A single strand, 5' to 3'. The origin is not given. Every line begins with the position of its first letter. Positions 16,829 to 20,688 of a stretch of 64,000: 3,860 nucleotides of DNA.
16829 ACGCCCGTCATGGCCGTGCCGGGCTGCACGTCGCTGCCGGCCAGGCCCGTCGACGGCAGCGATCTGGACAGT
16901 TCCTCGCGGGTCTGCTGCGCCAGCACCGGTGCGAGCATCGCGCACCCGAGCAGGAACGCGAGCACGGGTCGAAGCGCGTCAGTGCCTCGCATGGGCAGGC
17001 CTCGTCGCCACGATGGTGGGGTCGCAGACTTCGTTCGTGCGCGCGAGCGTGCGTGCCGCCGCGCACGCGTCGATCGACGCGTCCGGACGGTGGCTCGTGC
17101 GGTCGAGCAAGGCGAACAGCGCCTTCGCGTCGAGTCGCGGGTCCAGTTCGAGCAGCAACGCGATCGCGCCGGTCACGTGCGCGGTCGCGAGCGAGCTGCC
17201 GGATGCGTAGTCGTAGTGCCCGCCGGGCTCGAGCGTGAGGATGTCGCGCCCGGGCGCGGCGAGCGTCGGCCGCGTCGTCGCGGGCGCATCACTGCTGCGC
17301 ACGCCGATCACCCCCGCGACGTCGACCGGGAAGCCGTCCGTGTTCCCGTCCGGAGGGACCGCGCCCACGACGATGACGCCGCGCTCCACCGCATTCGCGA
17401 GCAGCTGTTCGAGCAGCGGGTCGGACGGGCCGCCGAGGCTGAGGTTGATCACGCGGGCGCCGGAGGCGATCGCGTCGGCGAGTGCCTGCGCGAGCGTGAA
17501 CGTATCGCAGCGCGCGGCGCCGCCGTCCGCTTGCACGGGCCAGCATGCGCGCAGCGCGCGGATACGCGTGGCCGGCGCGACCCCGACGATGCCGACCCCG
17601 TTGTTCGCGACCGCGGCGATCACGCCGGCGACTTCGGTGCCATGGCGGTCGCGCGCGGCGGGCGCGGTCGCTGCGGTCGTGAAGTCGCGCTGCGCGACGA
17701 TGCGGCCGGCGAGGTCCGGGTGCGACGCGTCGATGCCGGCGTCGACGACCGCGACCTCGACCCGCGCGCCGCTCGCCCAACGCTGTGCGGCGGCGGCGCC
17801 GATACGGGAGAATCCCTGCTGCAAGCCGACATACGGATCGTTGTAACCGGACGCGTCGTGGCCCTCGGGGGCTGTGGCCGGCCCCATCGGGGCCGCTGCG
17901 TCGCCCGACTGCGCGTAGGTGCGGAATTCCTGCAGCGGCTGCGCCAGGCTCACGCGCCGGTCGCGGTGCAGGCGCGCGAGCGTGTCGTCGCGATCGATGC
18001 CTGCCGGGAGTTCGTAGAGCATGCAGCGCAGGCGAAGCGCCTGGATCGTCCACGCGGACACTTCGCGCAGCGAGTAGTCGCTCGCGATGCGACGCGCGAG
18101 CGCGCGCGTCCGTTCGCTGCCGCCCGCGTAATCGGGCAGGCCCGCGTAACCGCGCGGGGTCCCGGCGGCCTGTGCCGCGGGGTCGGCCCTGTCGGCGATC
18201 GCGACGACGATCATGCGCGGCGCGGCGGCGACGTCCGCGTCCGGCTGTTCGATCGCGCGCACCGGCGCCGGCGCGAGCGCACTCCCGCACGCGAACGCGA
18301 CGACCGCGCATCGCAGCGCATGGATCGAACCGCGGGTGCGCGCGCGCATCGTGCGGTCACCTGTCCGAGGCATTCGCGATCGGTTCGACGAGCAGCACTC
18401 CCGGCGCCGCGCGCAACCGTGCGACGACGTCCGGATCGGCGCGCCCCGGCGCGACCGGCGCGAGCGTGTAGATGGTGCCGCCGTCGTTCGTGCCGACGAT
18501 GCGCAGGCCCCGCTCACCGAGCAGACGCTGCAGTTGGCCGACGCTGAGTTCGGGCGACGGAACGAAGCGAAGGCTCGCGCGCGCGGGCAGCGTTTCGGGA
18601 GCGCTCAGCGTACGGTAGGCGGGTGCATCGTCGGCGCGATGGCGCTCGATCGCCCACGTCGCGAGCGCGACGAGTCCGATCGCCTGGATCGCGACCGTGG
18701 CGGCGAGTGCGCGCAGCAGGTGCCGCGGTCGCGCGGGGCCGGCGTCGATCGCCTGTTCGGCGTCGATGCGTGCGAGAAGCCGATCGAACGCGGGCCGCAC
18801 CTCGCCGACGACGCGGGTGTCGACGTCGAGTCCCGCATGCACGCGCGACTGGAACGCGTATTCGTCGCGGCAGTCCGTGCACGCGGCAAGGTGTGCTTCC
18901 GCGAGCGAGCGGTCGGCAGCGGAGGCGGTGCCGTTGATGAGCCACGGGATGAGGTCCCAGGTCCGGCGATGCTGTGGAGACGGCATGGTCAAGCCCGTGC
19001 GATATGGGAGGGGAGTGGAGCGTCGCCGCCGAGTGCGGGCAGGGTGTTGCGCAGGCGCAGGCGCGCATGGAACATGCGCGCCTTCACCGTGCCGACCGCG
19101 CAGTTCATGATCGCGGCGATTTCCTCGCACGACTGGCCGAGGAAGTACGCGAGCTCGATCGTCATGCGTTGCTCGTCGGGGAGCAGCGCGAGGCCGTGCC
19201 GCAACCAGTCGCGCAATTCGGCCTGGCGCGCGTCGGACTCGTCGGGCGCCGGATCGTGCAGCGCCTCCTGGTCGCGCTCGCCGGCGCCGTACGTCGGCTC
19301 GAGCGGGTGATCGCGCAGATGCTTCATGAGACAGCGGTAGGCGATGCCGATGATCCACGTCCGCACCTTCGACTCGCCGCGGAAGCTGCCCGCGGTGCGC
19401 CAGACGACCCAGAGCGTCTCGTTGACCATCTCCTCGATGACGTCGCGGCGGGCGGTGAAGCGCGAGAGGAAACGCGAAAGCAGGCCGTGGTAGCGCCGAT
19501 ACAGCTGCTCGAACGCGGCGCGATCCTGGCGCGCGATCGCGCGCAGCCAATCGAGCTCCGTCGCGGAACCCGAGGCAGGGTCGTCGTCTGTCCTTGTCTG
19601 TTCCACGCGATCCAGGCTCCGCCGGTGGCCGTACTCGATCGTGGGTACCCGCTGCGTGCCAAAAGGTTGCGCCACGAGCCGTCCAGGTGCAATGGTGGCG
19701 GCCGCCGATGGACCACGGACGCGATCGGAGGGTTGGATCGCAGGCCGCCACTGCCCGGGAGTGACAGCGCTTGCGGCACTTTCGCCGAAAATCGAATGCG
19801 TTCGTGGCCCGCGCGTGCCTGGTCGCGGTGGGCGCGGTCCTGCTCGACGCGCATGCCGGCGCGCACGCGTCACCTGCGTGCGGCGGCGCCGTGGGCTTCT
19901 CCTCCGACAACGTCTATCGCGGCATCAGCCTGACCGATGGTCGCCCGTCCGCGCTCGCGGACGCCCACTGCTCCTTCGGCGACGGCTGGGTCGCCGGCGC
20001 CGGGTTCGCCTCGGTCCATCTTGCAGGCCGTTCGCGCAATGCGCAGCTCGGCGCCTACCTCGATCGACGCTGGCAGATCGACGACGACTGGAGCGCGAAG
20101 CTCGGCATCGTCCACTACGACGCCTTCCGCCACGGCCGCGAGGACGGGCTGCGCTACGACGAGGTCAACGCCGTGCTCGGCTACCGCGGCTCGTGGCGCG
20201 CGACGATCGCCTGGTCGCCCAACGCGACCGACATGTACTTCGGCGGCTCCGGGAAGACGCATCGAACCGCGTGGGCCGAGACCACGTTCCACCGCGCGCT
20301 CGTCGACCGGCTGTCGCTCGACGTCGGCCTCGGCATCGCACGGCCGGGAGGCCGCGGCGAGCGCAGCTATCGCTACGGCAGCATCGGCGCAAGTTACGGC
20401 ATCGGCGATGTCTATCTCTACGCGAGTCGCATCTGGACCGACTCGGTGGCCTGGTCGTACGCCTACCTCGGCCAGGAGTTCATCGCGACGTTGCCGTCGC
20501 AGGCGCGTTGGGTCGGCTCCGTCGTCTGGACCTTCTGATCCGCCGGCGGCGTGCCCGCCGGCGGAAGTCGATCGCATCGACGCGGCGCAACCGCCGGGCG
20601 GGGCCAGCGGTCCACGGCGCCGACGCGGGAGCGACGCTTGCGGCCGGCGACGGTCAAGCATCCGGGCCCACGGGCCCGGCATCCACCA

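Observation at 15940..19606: ECF sigma, zinc anti-sigma and subtilisin cassette joined head-on to the mtrAB operon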

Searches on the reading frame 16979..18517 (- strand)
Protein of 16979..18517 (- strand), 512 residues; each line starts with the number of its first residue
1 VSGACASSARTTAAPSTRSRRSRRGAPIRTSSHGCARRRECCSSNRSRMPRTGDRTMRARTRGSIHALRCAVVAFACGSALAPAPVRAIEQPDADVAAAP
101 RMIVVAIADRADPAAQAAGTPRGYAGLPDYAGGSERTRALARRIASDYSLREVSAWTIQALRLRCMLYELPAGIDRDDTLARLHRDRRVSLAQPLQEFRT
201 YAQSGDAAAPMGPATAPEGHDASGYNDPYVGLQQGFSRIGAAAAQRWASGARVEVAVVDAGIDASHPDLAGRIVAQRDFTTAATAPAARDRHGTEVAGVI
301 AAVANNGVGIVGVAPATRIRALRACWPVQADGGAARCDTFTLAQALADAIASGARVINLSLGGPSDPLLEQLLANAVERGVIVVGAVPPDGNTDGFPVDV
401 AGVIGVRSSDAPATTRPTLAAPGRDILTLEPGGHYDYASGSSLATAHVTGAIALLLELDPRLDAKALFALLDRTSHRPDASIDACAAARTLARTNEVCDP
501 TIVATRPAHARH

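Call 4: search_protein_families(library=pfam, proteins=[window:16979-18517:-], max_evalue=0.01)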
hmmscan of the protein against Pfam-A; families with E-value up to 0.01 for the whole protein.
window:16979-18517:- (512 aa): 1 family
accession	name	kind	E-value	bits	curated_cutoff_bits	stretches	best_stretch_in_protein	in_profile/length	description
PF00082.27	Peptidase_S8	-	2e-31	109.8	21.8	1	252-475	3-273/288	Subtilase family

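Call 7: search_protein_families(library=ncbifam, proteins=[window:16979-18349:-], max_evalue=0.01)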
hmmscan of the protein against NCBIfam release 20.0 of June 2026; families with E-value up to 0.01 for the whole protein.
window:16979-18349:- (456 aa): 9 families
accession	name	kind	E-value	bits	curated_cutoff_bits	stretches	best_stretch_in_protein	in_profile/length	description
TIGR03921.1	T7SS_mycosin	equivalog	5.7e-35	121.1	278.75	1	186-427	4-271/353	type VII secretion-associated serine protease mycosin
NF049966.1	QH_SP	equivalog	8.7e-20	71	165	1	199-419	2-211/219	subtilisin-like serine protease QhpE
NF033595.1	denti_PrtP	equivalog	8.4e-15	54.4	300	2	301-424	342-483/606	dentilisin complex serine proteinase subunit PrtP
NF051851.1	AtpSerPepEprS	equivalog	6e-12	44.4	1700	2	363-429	281-347/988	autotransporter serine peptidase EprS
TIGR03895.1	protease_PatA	subfamily_domain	3.6e-10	39.2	421.05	1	236-405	1-182/606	PatA/PatG family cyanobactin maturation protease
NF040553.1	SGO_0316_fam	subfamily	2.2e-06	25.7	1400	1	235-312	359-442/1486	SGO_0316/SGO_0317 family LPXTG-anchored serine peptidase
NF040809.1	germ_prot_CspBA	exception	4.9e-06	24.5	1250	1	358-401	431-474/1099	bifunctional germination protease/germinant receptor pseudoprotease CspBA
NF040808.2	CspC_non_triad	exception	0.0042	15.6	675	0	351-401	446-499/556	bile acid germinant receptor pseudoprotease CspC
NF042956.1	IteS_antiphage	equivalog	0.0098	14.2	900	0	199-308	259-361/747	S8 family anti-phage peptidase IteS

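Call 8: find_homologous_proteins(query=window:16979-18349:-, max_evalue=1e-10)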
Query window:16979-18349:- (456 aa): 4965 proteins with E <= 1e-10 among 8000 candidates; the best 120 are listed.
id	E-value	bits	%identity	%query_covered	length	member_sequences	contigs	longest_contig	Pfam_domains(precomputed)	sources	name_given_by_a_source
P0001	2.5e-288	974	100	100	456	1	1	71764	PF00082.28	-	-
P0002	3.7e-224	763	84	93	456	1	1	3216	PF00082.28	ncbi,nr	ncbi:MAG TPA: S8 family serine peptidase [Dokdonella sp.]|nr:S8 family serine peptidase [Dokdonella 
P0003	1.2e-207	708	75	100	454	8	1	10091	PF00082.28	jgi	-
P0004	7.3e-200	683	74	100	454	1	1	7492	PF00082.28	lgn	-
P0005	1.1e-196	672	72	100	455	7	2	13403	PF00082.28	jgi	jgi:subtilisin family serine protease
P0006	3.0e-196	671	76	93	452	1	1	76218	PF00082.28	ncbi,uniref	ncbi:MAG: S8 family peptidase [Dokdonella sp.]|uniref:S8 family peptidase n=1 Tax=Dokdonella sp. Tax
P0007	2.9e-194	664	74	97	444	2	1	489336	PF00082.28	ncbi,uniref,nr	ncbi:S8 family serine peptidase [Dokdonella fugitiva]|uniref:S8 family serine peptidase n=1 Tax=Dokd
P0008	2.1e-185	635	73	90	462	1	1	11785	PF00082.28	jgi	jgi:subtilisin family serine protease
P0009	1.7e-184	632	73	90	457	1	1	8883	PF00082.28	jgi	jgi:subtilisin family serine protease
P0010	1.2e-183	629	71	95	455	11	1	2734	PF00082.28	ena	-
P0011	1.3e-179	616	68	98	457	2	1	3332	PF00082.28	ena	-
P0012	1.4e-179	616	69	94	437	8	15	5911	PF00082.28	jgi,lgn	jgi:hypothetical protein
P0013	1.9e-178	612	71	90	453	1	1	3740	PF00082.28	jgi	jgi:subtilisin family serine protease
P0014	6.4e-178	610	66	98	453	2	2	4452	PF00082.28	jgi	jgi:hypothetical protein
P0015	1.4e-177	609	67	98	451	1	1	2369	PF00082.28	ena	-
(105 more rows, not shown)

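Call 10: find_related_loci(query=A1, collection=genome_contigs, flank=10000)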
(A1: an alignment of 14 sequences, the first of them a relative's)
Query A1 (456 aa) in genome_contigs; peptide patterns used: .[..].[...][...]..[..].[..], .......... (x = any residue, [..] = any of these).
599 stretches matched a pattern (row limit reached: there are more); 555 encode a relative of the query (tblastn E <= 1e-3); the best 80 are kept; 80 distinct loci.
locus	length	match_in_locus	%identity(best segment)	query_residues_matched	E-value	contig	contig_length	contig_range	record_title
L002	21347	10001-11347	75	1-456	0e+0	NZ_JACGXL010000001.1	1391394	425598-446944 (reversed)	Dokdonella fugitiva strain RH2WT43 Ga0326535_01, whole genome shotgun sequence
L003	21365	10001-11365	72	1-456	0e+0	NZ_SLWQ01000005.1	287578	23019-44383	Dokdonella fugitiva strain A3 Ga0310589_105, whole genome shotgun sequence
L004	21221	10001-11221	62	29-442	1e-152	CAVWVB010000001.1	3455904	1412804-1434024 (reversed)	MAG: uncultured Gammaproteobacteria bacterium isolate MFD05442.bin.1.13 genome assembly, contig: contig_21163, whole gen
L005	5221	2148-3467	57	2-447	5e-152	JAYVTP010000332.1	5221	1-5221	MAG: Pseudolysobacter sp. isolate GL74_UP_concoct_263 GL74_UP_concoct_263_331, whole genome shotgun sequence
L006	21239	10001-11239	62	15-442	6e-148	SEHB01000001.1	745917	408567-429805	MAG: Lysobacteraceae bacterium isolate PMG_145 scaffold_3, whole genome shotgun sequence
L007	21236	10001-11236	59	41-456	1e-147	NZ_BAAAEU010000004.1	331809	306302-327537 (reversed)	Dokdonella soli strain JCM 15421 sequence04, whole genome shotgun sequence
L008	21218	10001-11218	60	44-456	7e-145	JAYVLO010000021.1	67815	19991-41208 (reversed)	MAG: Pseudolysobacter sp. isolate GL54_UP_metabinner_4 GL54_UP_metabinner_4_20, whole genome shotgun sequence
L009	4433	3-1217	60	45-456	4e-148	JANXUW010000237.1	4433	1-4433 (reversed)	MAG: Pseudolysobacter sp. isolate 340R_metabat_194 340R_k141_1200645, whole genome shotgun sequence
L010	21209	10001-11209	59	47-453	4e-142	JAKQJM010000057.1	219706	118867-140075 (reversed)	MAG: Pseudomonadota bacterium isolate USDV_maxbin.051 k141_879343, whole genome shotgun sequence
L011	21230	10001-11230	59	28-444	9e-140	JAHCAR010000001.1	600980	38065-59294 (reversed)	MAG: Dokdonella sp. isolate ACE_PRO72 PRO72_1, whole genome shotgun sequence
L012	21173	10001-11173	60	45-449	2e-136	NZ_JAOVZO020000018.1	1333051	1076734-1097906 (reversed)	Tahibacter soli strain BL contig_4, whole genome shotgun sequence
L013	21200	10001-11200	58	43-456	5e-135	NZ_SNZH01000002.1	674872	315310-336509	Tahibacter aquaticus strain DSM 21667 Ga0244543_102, whole genome shotgun sequence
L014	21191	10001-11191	54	41-444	1e-131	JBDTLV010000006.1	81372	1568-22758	MAG: Tahibacter sp. isolate cluster3_bin.11 NODE_565_length_81372_cov_11.226398, whole genome shotgun sequence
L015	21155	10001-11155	57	43-443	1e-128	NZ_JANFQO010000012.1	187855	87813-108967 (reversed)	Tahibacter harae strain P2K NODE_12+_length_187855_cov_48.9969, whole genome shotgun sequence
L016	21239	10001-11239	56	43-456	4e-125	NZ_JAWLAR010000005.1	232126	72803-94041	MAG: Dokdonella sp. isolate ABC1.9 ABC1.9.fa-5, whole genome shotgun sequence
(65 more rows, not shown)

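Call 45: predict_structure(alignment_id=A1)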
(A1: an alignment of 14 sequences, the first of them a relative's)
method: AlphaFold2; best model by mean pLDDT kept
length: 456 residues; sequences in the alignment: 14
mean_pLDDT: 69.9   pTM: 0.73
mean pLDDT of the five models: 69.9, 69.0, 68.9, 67.8, 55.7
residues with pLDDT >= 90: 120; 70-90: 140; 50-70: 74; < 50: 122
segments of 3 or more residues with pLDDT < 50: 1-8, 21-42, 61-64, 67-70, 147-194, 250-259, 371-382, 444-456
pLDDT, mean of each block of 10 residues (from residue 1): 44 52 43 36 77 71 50 62 93 93 87 92 96 94 58 37 34 42 42 68 81 78 69 70 67 38 88 70 91 93 85 94 94 65 89 80 74 43 72 87 90 88 74 77 42 29
secondary structure, 60 per line:
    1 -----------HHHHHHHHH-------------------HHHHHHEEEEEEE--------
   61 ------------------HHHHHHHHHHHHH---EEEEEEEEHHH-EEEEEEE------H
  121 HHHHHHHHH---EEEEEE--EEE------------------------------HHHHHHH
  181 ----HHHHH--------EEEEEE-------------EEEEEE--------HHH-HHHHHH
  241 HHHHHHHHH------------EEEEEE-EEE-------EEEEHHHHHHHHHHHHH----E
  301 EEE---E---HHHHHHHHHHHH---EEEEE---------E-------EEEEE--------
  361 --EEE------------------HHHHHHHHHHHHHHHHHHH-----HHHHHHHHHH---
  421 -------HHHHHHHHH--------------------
elements in order: H12-20 H40-45 E46-52 H79-91 E95-102 E107-113 H120-129 E133-138 E141-143 H174-180 H185-189 E198-203 E217-222 H235-249 E262-267 E269-271 E279-282 H283-295 E300-303 H311-322 E326-330 E348-352 E363-365 H384-402 H408-417 H428-436

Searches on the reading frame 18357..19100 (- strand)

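Call 4: search_protein_families(library=pfam, proteins=[window:18357-19100:-], max_evalue=0.01)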
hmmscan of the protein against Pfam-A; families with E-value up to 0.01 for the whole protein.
window:18357-19100:- (247 aa): 1 family
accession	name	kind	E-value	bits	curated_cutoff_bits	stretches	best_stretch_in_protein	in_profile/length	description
PF13490.11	zf-HC2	-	4.3e-06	27.2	22.2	1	47-78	4-35/35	Putative zinc-finger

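Call 7: search_protein_families(library=ncbifam, proteins=[window:18357-18986:-], max_evalue=0.01)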
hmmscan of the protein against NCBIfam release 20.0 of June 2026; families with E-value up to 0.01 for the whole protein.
window:18357-18986:- (209 aa): 2 families
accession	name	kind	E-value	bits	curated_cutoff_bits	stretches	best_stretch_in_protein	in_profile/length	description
NF052375.1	antisigma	equivalog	7.9e-08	32.6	100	1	22-133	11-127/217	anti-sigma factor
TIGR02451.1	anti_sig_ChrR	subfamily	0.0042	16.9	124.5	1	18-80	13-75/216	ChrR family anti-sigma-E factor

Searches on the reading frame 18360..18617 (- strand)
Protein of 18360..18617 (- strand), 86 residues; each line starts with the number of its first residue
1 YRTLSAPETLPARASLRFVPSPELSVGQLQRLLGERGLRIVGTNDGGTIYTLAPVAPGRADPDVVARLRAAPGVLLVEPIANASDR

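Call 33: search_protein_families(library=pfam, proteins=[window:18360-18617:-], max_evalue=10)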
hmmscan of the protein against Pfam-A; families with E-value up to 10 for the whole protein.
seq(86 aa): 2 families
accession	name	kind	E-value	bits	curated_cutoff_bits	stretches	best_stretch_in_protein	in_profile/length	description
PF02037.33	SAP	-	0.012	15.6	23.9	1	24-43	5-24/37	SAP domain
PF19291.4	TREH_N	-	0.15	11.7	23.1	1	12-46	116-150/211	Trehalase-like, N-terminal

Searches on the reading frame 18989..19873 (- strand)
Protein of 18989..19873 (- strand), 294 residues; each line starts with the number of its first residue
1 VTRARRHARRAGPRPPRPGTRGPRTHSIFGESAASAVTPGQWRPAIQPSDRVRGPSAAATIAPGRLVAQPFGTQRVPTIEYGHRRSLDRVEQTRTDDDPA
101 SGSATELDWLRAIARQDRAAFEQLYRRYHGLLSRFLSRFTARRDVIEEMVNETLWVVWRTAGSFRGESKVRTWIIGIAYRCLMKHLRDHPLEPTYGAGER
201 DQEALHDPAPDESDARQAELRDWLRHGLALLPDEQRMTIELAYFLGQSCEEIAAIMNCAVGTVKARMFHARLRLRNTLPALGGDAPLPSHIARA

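Call 4: search_protein_families(library=pfam, proteins=[window:18989-19873:-], max_evalue=0.01)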
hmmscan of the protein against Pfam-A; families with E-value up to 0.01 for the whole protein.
window:18989-19873:- (294 aa): 4 families
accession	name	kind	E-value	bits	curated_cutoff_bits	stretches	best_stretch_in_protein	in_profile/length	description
PF08281.18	Sigma70_r4_2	-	1.2e-12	47.7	25.7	1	222-274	2-54/54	Sigma-70, region 4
PF04542.20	Sigma70_r2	-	4.3e-09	36.5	24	1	124-189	1-68/71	Sigma-70 region 2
PF04545.22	Sigma70_r4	-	1.3e-08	34.7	24.1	1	228-276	2-50/50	Sigma-70, region 4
PF07638.17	Sigma70_ECF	-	6.2e-07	29.9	21.1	1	109-276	7-181/185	ECF sigma factor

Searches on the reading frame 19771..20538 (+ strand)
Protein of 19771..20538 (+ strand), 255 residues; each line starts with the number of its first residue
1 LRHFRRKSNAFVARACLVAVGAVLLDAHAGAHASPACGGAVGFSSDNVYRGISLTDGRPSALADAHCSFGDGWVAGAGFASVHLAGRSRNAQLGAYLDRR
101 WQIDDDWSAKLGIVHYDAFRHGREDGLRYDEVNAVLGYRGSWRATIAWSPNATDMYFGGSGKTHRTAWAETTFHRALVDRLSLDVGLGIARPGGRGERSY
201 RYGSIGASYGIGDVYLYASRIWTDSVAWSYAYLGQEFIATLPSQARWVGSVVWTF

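Call 7: search_protein_families(library=ncbifam, proteins=[window:19771-20538:+], max_evalue=0.01)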
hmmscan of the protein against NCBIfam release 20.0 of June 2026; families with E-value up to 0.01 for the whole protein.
window:19771-20538:+ (255 aa): 1 family
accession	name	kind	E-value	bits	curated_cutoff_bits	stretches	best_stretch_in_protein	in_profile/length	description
TIGR02001.1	gcw_chp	subfamily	2.5e-11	43.6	47.15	1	15-216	12-210/244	TorF family putative porin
